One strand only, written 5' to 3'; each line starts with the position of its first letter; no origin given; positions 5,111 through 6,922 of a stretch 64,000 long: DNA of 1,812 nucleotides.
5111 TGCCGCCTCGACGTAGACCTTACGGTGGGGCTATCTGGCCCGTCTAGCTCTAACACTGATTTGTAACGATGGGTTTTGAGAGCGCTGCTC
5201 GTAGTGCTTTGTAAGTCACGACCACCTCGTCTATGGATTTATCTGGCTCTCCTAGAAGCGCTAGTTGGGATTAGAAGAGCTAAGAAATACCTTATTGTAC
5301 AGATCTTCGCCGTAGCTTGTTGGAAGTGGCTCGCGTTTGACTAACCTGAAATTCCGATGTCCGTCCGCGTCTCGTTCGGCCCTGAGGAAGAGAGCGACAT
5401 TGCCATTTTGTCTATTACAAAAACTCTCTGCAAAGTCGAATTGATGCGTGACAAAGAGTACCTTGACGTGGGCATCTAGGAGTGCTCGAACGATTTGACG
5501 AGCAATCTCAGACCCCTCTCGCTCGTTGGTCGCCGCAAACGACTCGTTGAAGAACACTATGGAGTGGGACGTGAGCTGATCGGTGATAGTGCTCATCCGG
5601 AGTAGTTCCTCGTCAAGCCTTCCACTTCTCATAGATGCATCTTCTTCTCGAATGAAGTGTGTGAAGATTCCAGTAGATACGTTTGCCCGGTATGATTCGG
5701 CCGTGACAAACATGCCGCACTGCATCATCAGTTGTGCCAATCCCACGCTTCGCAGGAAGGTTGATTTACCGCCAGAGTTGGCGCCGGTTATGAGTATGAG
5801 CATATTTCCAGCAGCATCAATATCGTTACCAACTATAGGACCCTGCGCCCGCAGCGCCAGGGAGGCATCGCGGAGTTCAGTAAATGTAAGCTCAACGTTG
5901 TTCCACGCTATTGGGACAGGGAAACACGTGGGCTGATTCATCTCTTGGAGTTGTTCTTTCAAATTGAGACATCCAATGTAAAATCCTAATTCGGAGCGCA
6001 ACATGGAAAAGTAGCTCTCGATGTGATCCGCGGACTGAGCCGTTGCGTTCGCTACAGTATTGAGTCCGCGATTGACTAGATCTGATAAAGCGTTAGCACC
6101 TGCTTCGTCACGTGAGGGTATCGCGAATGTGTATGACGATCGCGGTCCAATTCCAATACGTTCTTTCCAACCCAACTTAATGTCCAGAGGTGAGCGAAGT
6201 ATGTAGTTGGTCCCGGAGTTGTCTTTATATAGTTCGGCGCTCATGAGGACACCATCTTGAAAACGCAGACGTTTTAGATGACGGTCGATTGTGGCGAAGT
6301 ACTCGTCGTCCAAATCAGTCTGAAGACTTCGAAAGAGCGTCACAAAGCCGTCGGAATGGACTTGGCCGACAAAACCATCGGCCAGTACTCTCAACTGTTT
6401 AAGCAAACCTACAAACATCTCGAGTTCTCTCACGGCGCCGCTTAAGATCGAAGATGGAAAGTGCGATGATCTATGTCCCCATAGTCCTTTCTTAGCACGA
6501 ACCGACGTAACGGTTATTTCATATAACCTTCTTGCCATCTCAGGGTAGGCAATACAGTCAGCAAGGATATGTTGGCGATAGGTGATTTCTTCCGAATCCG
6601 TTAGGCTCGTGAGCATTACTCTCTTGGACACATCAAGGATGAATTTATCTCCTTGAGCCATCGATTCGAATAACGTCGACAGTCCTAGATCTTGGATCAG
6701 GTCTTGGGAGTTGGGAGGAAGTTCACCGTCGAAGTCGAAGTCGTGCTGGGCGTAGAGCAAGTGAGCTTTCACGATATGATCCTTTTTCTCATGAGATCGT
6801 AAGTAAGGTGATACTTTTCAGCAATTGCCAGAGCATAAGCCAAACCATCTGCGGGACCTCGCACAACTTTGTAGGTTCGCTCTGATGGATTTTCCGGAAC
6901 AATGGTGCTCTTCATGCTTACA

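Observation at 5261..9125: Translationally coupled operon: unknown 224-aa protein plus two MutS-domain-V-only ATPase paralogues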

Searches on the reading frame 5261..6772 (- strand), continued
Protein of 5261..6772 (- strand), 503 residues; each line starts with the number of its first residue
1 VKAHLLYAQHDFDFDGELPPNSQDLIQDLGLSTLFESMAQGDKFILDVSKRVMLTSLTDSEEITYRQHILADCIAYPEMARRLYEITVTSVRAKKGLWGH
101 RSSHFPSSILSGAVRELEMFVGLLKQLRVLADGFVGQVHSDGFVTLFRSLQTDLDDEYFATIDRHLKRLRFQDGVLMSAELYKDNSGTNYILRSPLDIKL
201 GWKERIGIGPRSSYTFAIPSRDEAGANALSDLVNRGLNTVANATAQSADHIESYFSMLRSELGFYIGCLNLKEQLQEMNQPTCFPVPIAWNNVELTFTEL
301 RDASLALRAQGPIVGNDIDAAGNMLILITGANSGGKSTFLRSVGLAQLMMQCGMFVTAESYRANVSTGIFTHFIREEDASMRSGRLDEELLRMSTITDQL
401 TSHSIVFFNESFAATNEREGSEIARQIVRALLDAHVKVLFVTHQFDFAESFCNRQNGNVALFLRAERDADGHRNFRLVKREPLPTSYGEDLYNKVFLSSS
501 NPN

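Call 74: search_protein_families(library=pfam, proteins=[L078:8188-8562:+, L024:12-791:+, L069:9771-11270:+, L077:5650-6069:-, L078:107-574:-, L032:3342-4592:+, L007:7633-8520:+, L038:1471-2514:-, L061:3536-3997:+, L044:10504-12132:+], max_evalue=0.001)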
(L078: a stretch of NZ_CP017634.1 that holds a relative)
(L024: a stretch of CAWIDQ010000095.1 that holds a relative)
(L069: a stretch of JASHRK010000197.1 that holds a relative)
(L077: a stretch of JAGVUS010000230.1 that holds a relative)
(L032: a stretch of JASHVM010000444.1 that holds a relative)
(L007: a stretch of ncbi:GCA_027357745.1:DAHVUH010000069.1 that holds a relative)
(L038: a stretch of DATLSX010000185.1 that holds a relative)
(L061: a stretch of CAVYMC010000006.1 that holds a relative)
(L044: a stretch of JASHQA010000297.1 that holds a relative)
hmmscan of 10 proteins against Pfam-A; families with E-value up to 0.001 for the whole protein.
L078:8188-8562:+ (124 aa): 1 family
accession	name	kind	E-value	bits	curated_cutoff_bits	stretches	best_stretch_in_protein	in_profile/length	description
PF02641.20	DUF190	-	2.2e-38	130.9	23.4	1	16-111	2-97/97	Uncharacterized ACR, COG1993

L024:12-791:+ (259 aa): 0 families

L069:9771-11270:+ (499 aa): 1 family
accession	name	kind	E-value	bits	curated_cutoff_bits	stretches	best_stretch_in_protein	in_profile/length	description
PF00346.24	Complex1_49kDa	-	1.4e-28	100.2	24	1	276-412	16-155/271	Respiratory-chain NADH dehydrogenase, 49 Kd subunit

L077:5650-6069:- (139 aa): 3 families
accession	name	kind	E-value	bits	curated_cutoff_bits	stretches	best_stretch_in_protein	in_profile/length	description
PF13646.12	HEAT_2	-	3.5e-07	30.9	27.7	1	37-114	2-79/88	HEAT repeats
PF13248.11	Zn_ribbon_3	-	0.00039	20.2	27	1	3-27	2-26/26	zinc-ribbon domain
PF02985.28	HEAT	-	0.00081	19.9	23.5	0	39-61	5-27/31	HEAT repeat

L078:107-574:- (155 aa): 0 families

L032:3342-4592:+ (416 aa): 1 family
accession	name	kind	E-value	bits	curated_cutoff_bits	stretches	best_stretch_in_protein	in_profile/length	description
PF19538.4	DUF6062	-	0.00056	19.8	27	0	106-172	18-84/243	Family of unknown function (DUF6062)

L007:7633-8520:+ (295 aa): 3 families
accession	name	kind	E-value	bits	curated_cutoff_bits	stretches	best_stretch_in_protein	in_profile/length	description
PF13384.12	HTH_23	-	8.2e-07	29.1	24.6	1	25-60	6-40/50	Homeodomain-like domain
PF04545.22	Sigma70_r4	-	5.2e-05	23.1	24.1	0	27-60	10-43/50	Sigma-70, region 4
PF08281.18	Sigma70_r4_2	-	0.00013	22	25.7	0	23-60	12-49/54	Sigma-70, region 4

L038:1471-2514:- (347 aa): 1 family
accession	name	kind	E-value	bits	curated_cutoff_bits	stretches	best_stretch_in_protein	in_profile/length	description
PF00146.26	NADHdh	-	6.1e-32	111.6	27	1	48-338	14-292/298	NADH dehydrogenase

L061:3536-3997:+ (153 aa): 1 family
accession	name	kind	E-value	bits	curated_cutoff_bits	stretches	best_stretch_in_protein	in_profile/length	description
PF08282.18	Hydrolase_3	-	1.5e-05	25.3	20.9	1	85-113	200-228/255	haloacid dehalogenase-like hydrolase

L044:10504-12132:+ (542 aa): 0 families

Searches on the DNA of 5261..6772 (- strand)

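Call 24: search_rna_families(sources=[L007, L008, L009, L010], threshold=gathering, show_alignments=3)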
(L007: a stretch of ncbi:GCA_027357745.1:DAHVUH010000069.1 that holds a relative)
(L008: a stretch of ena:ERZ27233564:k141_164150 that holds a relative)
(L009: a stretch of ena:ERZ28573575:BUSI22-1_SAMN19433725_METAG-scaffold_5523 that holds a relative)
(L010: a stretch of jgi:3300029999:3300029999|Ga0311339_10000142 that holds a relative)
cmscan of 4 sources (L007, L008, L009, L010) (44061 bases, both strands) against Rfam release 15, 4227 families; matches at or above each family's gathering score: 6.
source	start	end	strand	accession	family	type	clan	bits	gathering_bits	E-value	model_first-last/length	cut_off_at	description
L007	3418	3478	+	RF01734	Fluoride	Cis-reg; riboswitch;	-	53.2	34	4.6e-12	1-64/64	no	Fluoride riboswitch aptamer (crcB RNA motif)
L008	586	646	+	RF01734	Fluoride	Cis-reg; riboswitch;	-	53.2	34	4.6e-12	1-64/64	no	Fluoride riboswitch aptamer (crcB RNA motif)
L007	2973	3049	-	RF00029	Intron_gpII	Intron;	-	52.6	40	1.2e-07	1-77/77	no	Group II catalytic intron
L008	141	217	-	RF00029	Intron_gpII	Intron;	-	52.6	40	1.2e-07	1-77/77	no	Group II catalytic intron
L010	4280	4339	+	RF01734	Fluoride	Cis-reg; riboswitch;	-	47.3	34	3.7e-10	1-64/64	no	Fluoride riboswitch aptamer (crcB RNA motif)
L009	3535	3596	+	RF01734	Fluoride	Cis-reg; riboswitch;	-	43.9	34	5e-09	1-64/64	no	Fluoride riboswitch aptamer (crcB RNA motif)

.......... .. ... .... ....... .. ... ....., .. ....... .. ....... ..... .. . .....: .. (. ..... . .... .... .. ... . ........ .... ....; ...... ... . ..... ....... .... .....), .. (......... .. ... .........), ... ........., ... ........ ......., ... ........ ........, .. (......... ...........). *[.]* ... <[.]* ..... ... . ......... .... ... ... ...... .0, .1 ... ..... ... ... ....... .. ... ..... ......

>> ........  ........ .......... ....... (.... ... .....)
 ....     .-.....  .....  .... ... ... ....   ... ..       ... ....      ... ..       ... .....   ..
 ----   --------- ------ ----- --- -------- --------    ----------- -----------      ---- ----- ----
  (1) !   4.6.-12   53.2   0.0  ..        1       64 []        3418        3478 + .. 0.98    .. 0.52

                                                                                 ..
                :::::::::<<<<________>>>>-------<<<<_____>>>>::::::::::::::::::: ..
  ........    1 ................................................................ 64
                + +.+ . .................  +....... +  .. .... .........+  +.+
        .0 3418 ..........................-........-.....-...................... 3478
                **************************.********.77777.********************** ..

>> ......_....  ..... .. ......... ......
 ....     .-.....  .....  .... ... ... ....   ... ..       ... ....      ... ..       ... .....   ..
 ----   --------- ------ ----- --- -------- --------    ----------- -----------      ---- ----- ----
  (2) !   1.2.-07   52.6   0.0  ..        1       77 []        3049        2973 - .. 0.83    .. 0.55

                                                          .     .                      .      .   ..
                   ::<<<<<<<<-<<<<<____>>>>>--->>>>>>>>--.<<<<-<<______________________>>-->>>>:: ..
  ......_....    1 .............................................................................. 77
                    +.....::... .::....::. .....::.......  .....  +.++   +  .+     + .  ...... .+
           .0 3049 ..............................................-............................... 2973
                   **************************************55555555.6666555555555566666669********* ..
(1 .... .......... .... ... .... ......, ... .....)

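Call 90: search_rna_families(sources=[L026, L029, L056, L058, L059, L061, L062, L063, L064, L065, L068], threshold=gathering)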
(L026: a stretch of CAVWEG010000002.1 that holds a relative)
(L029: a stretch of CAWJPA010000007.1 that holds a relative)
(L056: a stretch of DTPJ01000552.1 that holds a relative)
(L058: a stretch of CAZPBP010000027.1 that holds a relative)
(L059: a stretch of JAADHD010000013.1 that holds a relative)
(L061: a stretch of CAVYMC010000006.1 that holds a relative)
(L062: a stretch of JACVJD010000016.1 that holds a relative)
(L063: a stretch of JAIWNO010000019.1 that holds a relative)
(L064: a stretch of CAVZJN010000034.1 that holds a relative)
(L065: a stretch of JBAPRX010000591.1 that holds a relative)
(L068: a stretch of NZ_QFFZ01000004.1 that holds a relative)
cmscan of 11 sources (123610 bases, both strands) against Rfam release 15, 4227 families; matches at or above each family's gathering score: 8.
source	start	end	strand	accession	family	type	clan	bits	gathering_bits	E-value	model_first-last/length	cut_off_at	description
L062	8570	8658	+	RF00005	tRNA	Gene; tRNA;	CL00001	52.1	29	5.1e-08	1-71/71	no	tRNA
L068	10393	10457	+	RF01734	Fluoride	Cis-reg; riboswitch;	-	42.4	34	4.3e-08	1-64/64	no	Fluoride riboswitch aptamer (crcB RNA motif)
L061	4230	4303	+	RF01734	Fluoride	Cis-reg; riboswitch;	-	40.3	34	2.1e-07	1-64/64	no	Fluoride riboswitch aptamer (crcB RNA motif)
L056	198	265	+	RF01734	Fluoride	Cis-reg; riboswitch;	-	39.3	34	4.4e-07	1-64/64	no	Fluoride riboswitch aptamer (crcB RNA motif)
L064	9779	9842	-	RF01734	Fluoride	Cis-reg; riboswitch;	-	37.5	34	1.7e-06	1-64/64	no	Fluoride riboswitch aptamer (crcB RNA motif)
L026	7961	8024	-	RF01734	Fluoride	Cis-reg; riboswitch;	-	37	34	2.4e-06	1-64/64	no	Fluoride riboswitch aptamer (crcB RNA motif)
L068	13392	13451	+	RF01734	Fluoride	Cis-reg; riboswitch;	-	35.9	34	5.5e-06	1-64/64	no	Fluoride riboswitch aptamer (crcB RNA motif)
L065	2577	2655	+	RF01734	Fluoride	Cis-reg; riboswitch;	-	34.9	34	1.1e-05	1-64/64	no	Fluoride riboswitch aptamer (crcB RNA motif)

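Call 91: search_rna_families(sources=[L069, L071, L082, L084, L085, L088, L089], threshold=gathering)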
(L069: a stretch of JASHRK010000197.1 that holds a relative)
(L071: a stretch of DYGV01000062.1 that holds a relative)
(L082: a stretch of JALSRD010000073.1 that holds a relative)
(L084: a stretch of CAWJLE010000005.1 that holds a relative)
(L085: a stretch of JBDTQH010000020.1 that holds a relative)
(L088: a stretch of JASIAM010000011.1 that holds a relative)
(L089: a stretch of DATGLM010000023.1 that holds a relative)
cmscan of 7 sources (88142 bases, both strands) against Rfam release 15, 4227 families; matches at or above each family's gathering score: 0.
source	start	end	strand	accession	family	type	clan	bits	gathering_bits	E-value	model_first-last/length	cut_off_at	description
